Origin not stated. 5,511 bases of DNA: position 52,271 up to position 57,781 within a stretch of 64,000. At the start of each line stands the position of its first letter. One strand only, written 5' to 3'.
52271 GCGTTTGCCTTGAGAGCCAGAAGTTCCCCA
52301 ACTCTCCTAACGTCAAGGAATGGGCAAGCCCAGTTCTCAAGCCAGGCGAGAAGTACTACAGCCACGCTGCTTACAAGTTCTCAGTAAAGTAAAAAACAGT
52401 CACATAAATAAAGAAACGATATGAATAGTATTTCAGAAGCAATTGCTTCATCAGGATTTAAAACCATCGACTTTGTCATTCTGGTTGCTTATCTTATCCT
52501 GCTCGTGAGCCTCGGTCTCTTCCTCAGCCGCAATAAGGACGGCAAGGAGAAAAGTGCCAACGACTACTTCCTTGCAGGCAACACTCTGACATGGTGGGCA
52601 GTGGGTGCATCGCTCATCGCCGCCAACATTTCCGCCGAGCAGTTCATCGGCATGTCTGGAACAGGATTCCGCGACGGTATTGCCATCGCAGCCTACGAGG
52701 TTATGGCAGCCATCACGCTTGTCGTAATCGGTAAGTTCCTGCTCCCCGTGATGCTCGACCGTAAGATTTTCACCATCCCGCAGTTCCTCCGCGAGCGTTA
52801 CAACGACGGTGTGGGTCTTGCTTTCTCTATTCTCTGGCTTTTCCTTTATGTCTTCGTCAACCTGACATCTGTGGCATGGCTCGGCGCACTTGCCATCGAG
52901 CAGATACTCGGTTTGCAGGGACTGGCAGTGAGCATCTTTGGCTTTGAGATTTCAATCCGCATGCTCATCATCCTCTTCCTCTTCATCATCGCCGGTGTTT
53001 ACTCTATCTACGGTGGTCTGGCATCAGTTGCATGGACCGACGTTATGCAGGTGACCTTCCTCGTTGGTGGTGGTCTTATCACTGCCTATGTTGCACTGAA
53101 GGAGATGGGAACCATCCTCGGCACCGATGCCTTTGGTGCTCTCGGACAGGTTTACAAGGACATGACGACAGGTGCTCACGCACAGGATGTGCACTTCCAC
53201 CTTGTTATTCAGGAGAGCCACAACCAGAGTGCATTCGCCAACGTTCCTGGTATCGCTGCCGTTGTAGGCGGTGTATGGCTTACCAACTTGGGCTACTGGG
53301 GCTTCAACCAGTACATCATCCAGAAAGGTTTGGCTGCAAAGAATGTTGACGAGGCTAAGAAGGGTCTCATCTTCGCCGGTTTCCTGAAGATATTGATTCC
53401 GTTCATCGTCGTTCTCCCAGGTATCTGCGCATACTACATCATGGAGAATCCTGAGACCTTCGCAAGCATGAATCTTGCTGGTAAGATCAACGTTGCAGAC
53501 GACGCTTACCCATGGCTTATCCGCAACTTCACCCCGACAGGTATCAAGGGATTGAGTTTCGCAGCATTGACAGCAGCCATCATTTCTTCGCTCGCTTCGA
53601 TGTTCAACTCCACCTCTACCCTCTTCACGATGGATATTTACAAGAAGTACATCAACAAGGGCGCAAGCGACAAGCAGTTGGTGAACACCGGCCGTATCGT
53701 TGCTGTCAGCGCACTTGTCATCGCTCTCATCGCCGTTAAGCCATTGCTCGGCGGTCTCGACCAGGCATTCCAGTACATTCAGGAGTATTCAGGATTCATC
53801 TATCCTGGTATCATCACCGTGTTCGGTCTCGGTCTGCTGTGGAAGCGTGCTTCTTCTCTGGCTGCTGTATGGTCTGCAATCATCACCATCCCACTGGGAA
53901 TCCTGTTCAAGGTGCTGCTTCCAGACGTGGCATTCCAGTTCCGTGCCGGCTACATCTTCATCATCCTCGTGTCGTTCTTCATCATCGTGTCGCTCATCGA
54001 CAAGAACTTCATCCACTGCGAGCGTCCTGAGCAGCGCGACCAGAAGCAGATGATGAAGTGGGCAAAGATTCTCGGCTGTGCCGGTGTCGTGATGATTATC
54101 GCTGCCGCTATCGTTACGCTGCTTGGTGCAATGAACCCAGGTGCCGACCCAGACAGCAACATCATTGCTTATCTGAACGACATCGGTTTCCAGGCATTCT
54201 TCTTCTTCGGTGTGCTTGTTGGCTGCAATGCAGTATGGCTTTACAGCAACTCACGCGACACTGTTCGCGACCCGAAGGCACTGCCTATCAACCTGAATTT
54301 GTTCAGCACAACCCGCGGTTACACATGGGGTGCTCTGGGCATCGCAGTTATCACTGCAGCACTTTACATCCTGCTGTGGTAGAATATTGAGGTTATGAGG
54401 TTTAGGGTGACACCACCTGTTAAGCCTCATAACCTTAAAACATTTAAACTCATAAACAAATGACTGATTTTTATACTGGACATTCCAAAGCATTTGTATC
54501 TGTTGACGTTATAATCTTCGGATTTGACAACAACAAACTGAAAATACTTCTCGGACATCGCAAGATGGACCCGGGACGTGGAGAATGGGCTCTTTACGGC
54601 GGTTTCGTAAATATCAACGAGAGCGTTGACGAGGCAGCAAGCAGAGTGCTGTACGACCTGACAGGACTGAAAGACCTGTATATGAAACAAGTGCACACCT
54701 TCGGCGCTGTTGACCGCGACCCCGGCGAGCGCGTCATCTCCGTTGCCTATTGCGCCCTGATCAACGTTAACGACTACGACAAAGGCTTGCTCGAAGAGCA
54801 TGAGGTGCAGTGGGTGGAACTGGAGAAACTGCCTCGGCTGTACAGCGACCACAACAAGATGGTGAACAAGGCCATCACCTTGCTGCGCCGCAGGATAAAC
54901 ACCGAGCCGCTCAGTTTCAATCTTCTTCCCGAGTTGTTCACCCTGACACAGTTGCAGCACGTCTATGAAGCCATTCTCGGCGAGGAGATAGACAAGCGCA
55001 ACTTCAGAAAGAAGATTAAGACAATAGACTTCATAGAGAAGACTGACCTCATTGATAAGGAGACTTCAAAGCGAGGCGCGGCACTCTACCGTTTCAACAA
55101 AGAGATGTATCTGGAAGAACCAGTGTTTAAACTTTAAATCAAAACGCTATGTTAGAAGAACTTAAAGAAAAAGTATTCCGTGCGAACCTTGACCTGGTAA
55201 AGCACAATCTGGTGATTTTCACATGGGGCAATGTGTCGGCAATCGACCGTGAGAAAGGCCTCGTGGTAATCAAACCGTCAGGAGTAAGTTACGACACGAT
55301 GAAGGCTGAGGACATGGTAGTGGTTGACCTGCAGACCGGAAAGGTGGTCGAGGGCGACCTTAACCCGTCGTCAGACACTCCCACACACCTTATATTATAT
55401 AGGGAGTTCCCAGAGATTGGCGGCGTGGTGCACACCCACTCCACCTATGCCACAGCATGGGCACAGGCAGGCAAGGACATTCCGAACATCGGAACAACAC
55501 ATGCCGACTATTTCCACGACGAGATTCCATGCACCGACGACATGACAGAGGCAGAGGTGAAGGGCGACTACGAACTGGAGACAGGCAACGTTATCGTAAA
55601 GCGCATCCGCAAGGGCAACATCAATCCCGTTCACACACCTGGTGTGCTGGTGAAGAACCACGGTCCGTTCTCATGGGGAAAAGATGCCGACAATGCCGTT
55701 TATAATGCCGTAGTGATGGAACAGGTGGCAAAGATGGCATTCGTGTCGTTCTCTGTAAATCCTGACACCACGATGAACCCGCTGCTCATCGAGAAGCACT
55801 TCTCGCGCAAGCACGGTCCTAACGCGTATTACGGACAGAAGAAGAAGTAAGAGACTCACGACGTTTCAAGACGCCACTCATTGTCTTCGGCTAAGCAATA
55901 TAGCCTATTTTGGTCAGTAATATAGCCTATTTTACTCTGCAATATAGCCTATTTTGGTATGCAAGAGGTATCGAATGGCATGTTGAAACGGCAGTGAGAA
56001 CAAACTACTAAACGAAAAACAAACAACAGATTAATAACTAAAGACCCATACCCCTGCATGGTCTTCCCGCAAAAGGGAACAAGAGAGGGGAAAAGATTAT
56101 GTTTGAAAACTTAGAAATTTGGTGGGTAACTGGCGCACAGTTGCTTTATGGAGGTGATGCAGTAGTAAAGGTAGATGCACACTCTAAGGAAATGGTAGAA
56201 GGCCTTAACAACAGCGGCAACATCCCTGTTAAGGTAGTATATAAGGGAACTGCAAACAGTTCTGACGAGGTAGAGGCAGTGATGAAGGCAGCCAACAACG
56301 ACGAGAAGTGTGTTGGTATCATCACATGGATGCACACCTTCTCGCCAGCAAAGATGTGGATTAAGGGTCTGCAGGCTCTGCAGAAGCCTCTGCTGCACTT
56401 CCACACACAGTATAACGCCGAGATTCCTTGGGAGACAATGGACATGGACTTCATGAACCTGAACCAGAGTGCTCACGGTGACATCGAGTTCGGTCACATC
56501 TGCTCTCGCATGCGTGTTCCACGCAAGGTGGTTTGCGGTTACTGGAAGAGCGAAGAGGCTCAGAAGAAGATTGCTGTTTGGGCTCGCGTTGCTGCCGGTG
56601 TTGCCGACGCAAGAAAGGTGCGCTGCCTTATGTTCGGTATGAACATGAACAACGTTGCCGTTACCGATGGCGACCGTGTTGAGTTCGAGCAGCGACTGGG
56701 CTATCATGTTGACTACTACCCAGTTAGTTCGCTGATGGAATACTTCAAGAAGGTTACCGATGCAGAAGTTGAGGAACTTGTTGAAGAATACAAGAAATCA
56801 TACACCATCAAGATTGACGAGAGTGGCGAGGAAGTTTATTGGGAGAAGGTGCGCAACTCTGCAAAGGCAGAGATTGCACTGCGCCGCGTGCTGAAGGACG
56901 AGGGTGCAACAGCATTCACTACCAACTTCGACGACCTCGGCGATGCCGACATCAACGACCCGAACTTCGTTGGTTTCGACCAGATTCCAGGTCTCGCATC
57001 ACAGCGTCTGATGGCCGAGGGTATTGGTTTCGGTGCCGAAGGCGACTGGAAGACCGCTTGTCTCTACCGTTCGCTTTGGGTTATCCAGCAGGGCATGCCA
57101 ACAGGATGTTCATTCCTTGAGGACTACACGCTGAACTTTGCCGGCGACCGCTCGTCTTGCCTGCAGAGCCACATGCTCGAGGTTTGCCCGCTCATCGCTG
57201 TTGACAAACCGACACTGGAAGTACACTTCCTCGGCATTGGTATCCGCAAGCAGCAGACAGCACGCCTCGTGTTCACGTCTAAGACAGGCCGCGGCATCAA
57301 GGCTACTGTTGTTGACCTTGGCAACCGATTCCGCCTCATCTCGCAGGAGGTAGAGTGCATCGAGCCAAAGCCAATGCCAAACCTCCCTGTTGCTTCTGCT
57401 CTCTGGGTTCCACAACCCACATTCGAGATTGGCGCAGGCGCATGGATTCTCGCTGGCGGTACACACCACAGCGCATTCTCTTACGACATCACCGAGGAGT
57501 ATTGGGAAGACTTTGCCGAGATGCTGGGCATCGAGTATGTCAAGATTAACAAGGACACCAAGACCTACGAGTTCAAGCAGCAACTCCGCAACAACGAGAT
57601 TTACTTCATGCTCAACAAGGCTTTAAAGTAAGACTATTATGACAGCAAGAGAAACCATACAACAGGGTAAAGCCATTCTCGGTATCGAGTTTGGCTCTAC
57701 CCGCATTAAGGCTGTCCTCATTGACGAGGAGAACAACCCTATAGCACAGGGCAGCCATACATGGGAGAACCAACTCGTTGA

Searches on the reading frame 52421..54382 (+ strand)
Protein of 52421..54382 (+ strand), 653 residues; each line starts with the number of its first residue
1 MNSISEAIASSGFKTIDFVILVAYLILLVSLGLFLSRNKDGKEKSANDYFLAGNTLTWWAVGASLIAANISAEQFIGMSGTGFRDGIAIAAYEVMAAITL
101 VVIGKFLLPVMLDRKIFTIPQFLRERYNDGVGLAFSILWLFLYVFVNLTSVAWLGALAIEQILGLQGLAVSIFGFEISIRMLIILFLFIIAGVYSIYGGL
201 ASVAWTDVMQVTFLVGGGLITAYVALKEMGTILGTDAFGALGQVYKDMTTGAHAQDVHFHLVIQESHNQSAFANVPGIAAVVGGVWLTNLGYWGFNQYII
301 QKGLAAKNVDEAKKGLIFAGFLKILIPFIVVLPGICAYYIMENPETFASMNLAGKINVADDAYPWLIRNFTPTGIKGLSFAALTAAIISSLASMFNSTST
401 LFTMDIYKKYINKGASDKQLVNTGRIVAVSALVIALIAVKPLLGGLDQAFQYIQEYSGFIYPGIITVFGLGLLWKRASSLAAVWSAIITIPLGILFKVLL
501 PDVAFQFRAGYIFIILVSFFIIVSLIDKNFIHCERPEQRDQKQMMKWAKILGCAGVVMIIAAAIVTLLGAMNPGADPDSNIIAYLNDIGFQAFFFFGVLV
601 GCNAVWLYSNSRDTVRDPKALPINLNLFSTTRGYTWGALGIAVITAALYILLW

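Call 67: search_protein_families(library=pfam, proteins=[window:52421-54382:+], max_evalue=0.00001)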
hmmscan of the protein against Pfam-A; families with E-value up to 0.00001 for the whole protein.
window:52421-54382:+ (653 aa): 1 family
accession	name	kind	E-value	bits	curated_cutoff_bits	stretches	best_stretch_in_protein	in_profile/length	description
PF00474.23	SSF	-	2.3e-56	191.8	22.8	1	49-488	1-405/406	Sodium:solute symporter family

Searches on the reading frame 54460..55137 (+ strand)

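Call 68: search_protein_families(library=pfam, proteins=[window:54460-55137:+], max_evalue=0.001)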
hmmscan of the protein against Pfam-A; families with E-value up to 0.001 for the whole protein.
window:54460-55137:+ (225 aa): 3 families
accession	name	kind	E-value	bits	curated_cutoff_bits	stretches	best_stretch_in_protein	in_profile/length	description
PF21906.2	NrtR_WHD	-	4.6e-29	100.8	27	1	153-212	2-61/61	NrtR DNA-binding winged helix domain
PF19368.5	AraR_C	-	1.9e-12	47.7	23.8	1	150-217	3-71/82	AraR C-terminal winged HTH domain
PF00293.34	NUDIX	-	2.4e-11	44.2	21.1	1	14-135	5-131/134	NUDIX domain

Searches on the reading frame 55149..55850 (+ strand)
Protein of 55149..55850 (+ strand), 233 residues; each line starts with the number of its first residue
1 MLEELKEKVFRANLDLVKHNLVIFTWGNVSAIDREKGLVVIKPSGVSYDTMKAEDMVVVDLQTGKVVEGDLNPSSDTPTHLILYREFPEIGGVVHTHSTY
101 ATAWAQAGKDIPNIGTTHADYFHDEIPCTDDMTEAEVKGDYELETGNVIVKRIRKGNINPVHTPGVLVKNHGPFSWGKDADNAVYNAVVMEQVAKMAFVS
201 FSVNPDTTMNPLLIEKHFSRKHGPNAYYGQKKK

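Call 68: search_protein_families(library=pfam, proteins=[window:55149-55850:+], max_evalue=0.001)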
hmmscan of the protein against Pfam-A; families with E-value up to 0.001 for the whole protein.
window:55149-55850:+ (233 aa): 1 family
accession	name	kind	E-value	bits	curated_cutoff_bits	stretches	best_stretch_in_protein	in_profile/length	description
PF00596.27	Aldolase_II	-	7.9e-57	192.5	22.2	1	8-197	2-182/183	Class II Aldolase and Adducin N-terminal domain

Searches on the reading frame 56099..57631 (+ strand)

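Call 68: search_protein_families(library=pfam, proteins=[window:56099-57631:+], max_evalue=0.001)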
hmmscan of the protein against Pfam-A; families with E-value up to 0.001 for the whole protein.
window:56099-57631:+ (510 aa): 3 families
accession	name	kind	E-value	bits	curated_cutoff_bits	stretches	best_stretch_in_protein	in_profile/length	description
PF02610.21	AraA_N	-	8e-80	266.9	24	1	6-171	2-167/168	L-arabinose isomerase N-terminal domain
PF11762.14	Arabinose_Iso_C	-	5.3e-58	195.3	25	1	336-479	1-144/144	L-arabinose isomerase C-terminal domain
PF24856.1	AraA_central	-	2e-53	181.3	24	1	177-332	3-148/148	L-arabinose isomerase central domain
